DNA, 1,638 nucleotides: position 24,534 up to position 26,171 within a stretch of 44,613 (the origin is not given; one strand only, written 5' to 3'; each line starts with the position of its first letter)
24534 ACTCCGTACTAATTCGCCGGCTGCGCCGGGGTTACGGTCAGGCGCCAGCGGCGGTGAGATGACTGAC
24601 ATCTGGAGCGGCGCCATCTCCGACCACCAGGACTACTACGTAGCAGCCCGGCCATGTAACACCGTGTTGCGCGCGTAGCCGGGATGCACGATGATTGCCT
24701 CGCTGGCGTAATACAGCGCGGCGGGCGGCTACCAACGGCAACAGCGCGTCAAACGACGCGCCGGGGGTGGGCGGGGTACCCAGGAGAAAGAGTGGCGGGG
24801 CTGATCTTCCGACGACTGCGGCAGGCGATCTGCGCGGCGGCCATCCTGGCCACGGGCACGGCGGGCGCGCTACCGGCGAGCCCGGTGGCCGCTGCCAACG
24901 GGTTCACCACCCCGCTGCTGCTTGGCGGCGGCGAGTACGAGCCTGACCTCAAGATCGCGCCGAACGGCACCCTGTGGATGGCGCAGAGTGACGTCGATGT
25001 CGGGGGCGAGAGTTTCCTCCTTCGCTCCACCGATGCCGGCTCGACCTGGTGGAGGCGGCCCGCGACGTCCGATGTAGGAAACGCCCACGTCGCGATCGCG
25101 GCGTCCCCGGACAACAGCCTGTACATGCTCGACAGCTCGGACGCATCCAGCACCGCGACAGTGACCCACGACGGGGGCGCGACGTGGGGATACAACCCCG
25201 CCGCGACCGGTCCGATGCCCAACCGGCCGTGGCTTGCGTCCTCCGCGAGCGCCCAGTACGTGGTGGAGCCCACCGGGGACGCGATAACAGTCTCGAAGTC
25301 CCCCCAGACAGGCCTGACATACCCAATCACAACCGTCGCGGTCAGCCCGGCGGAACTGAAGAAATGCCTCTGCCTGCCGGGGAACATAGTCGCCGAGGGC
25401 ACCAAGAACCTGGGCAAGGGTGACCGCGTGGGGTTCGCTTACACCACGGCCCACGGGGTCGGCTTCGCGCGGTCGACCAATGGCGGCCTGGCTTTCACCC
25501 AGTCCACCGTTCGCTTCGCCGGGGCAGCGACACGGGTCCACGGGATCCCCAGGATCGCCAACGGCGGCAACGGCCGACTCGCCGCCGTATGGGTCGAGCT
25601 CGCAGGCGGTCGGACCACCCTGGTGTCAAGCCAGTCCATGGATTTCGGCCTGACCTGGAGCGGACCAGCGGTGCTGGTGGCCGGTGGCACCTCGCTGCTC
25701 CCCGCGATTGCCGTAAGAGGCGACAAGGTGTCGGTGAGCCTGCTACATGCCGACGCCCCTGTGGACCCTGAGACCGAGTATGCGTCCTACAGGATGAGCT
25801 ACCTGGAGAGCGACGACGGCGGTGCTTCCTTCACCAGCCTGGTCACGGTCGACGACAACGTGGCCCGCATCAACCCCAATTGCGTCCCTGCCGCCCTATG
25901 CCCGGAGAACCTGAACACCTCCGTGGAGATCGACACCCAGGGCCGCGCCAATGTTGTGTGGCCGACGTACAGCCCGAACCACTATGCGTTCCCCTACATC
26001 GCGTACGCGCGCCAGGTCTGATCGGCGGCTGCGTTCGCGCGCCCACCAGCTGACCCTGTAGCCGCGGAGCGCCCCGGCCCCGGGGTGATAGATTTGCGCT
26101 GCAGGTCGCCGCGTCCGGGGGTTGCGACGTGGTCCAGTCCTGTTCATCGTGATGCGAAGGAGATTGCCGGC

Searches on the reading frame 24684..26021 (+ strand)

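Call 46: search_protein_families(library=pfam, proteins=[window:24684-26021:+], max_evalue=0.00001)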
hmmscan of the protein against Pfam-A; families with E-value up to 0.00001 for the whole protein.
window:24684-26021:+ (445 aa): 1 family
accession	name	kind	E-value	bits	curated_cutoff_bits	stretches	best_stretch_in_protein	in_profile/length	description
PF13088.12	BNR_2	-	6.3e-06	26.2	31.4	0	93-180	120-210/277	BNR repeat-like domain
